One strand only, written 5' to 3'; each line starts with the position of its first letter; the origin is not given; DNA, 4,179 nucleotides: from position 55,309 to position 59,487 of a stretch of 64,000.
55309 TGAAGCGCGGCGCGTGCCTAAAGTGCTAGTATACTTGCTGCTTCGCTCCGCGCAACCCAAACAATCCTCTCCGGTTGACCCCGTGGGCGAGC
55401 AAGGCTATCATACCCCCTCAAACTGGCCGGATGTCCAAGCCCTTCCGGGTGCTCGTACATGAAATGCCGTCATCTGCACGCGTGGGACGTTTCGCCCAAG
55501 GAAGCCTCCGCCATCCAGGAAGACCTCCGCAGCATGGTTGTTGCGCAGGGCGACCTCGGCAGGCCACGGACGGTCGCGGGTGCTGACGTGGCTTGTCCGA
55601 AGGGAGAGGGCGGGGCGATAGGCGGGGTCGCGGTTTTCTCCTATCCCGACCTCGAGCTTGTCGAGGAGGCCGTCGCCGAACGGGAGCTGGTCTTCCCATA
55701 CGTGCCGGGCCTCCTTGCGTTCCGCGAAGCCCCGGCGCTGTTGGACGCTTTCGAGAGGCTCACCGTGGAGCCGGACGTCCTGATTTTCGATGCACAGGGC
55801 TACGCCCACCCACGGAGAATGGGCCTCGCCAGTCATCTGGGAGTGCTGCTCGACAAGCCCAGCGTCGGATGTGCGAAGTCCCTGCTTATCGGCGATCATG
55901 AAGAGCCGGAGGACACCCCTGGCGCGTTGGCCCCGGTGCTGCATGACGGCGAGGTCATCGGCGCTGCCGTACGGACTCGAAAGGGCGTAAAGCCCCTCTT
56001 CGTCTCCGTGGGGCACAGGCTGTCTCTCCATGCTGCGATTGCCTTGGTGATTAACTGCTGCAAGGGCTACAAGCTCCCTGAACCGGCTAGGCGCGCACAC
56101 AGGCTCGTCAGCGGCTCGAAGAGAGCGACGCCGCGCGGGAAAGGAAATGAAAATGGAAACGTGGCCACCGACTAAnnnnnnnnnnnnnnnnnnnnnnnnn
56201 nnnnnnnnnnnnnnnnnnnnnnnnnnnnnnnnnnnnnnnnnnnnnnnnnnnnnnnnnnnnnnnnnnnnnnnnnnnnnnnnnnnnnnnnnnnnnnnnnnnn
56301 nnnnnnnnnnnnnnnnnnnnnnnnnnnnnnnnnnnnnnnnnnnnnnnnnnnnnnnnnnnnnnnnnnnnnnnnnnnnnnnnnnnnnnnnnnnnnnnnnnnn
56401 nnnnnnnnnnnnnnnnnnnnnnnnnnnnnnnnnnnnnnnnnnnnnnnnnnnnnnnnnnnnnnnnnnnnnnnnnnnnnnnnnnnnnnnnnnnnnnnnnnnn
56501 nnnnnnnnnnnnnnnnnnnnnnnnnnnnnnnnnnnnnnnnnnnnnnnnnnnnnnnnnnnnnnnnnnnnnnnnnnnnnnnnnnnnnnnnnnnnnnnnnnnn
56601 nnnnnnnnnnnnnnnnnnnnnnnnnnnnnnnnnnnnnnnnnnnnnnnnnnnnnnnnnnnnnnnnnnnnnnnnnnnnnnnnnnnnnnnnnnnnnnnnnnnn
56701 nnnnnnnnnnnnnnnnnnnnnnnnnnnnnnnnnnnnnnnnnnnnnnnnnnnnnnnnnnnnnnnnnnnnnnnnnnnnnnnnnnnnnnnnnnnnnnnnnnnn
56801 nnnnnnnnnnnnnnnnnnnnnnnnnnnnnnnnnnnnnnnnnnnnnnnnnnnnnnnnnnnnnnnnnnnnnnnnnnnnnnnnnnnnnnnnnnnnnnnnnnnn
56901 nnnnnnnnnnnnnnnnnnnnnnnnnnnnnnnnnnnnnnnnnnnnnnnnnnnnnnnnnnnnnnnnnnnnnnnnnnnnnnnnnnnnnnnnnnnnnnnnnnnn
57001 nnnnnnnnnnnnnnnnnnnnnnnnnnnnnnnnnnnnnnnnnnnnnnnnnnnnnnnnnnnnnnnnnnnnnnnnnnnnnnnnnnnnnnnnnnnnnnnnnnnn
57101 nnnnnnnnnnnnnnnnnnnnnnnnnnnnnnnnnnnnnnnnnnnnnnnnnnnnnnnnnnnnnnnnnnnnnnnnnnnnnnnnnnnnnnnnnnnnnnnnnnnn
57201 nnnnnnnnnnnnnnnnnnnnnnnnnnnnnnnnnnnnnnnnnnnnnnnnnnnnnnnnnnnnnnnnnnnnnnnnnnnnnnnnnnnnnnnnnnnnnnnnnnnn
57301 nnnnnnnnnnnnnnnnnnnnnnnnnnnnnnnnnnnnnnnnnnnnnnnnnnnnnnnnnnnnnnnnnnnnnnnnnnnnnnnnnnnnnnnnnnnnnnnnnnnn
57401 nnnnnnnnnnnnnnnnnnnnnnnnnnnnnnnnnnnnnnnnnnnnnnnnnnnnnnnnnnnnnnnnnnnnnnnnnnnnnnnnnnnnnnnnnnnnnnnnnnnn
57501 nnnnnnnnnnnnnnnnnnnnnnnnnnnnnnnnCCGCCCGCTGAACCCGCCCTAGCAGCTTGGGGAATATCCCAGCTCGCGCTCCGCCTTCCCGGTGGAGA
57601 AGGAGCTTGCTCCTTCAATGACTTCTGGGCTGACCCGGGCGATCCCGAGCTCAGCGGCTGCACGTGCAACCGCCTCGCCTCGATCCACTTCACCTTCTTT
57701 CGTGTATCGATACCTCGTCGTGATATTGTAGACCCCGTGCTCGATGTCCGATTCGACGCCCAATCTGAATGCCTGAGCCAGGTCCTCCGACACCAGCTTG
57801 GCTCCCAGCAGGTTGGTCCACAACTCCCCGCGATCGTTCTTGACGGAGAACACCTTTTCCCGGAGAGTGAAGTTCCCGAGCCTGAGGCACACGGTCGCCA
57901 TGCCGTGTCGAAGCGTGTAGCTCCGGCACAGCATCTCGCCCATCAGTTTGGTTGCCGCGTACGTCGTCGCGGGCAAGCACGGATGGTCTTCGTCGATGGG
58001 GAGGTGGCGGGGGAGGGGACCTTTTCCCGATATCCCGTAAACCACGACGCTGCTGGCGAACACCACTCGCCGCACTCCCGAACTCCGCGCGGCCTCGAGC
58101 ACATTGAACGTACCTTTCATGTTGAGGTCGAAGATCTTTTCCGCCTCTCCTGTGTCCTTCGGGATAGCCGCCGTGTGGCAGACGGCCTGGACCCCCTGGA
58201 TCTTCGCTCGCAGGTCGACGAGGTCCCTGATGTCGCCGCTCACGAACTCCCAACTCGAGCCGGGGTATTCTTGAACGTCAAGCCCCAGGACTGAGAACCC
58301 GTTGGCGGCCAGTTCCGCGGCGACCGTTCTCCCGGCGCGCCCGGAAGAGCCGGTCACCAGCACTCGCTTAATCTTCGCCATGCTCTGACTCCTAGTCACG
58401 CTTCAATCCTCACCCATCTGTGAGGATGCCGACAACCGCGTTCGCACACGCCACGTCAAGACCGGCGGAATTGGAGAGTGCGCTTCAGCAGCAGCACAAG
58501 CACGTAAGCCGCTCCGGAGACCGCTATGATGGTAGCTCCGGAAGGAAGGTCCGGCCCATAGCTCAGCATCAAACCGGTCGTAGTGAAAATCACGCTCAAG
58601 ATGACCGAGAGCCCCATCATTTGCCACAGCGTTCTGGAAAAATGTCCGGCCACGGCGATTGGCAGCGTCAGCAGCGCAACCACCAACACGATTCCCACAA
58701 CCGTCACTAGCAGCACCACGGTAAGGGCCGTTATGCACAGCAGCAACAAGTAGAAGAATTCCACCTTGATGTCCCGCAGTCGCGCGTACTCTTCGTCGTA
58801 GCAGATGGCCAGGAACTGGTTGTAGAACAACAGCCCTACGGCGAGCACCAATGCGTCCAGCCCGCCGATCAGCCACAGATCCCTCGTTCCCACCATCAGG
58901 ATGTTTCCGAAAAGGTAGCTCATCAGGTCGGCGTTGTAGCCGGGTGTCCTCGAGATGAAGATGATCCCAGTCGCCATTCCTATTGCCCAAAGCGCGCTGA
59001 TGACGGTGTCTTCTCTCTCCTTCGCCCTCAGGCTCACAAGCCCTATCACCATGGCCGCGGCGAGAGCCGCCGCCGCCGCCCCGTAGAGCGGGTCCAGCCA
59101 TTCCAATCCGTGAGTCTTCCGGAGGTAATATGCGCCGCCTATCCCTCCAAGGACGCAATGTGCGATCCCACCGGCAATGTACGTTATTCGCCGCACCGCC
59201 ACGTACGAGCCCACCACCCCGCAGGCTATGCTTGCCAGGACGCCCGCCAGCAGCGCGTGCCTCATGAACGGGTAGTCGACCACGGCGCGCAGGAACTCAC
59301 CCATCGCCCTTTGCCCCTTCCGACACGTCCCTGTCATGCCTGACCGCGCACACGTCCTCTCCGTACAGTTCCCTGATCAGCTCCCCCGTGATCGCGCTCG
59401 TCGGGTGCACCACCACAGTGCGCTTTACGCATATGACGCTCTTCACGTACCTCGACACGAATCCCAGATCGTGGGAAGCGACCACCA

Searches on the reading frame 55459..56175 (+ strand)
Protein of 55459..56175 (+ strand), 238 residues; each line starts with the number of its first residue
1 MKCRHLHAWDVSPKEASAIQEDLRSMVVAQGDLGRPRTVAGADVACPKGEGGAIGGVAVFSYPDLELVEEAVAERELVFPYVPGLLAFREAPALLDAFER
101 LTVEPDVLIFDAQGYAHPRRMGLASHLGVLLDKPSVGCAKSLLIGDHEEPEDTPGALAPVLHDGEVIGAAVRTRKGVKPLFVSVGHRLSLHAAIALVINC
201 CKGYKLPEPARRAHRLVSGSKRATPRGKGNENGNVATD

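Call 10: search_protein_families(library=pfam, proteins=[window:55459-56175:+], max_evalue=0.00001)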
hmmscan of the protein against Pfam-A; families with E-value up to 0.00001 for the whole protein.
window:55459-56175:+ (238 aa): 1 family
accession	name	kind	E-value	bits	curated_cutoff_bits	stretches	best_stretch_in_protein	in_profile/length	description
PF04493.20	Endonuclease_5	-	6.6e-71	238.5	23.4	1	22-215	2-198/198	Endonuclease V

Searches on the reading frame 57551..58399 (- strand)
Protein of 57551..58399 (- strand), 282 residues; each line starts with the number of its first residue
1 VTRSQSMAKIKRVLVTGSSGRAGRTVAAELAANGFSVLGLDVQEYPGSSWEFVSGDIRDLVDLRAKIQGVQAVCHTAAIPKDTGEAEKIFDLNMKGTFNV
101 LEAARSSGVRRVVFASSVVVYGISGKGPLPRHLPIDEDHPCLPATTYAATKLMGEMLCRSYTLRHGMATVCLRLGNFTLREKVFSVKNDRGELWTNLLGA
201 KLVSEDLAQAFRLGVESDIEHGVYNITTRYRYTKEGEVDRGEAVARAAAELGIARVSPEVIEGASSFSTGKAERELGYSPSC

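Call 10: search_protein_families(library=pfam, proteins=[window:57551-58399:-], max_evalue=0.00001)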
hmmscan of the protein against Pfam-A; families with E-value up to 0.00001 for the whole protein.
window:57551-58399:- (282 aa): 8 families
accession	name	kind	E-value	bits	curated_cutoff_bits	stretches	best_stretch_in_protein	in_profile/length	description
PF01370.27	Epimerase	-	1.8e-31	109.9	20.9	1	13-177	1-172/240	NAD dependent epimerase/dehydratase family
PF16363.11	GDP_Man_Dehyd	-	1.3e-18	68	27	1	14-176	1-182/332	GDP-mannose 4,6 dehydratase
PF01073.25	3Beta_HSD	-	1.1e-15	57.9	22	1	40-173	29-177/280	3-beta hydroxysteroid dehydrogenase/isomerase family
PF04321.23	RmlD_sub_bind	-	3.8e-11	43.1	27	1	12-165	2-143/287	RmlD substrate binding domain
PF13460.12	NAD_binding_10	-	2.4e-10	41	27.2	1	17-122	1-103/184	NAD(P)H-binding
PF07993.18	NAD_binding_4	-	4.9e-10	39.4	20.1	1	66-179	85-209/258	Male sterility protein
PF02719.21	Polysacc_synt_2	-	2.2e-07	30.8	20.2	0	52-117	58-128/293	Polysaccharide biosynthesis protein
PF05368.20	NmrA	-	6.8e-06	26.3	27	0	11-119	3-109/298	NmrA-like family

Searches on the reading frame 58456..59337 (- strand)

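Call 10: search_protein_families(library=pfam, proteins=[window:58456-59337:-], max_evalue=0.00001)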
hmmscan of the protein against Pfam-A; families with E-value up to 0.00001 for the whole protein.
window:58456-59337:- (293 aa): 2 families
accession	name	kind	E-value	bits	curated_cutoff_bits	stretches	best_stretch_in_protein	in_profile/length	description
PF00950.22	ABC-3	-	4.4e-69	233.3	20.1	1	22-284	2-257/258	ABC 3 transport family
PF01032.23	FecCD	-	1.8e-06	27.7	26.5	1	62-285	84-311/311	FecCD transport family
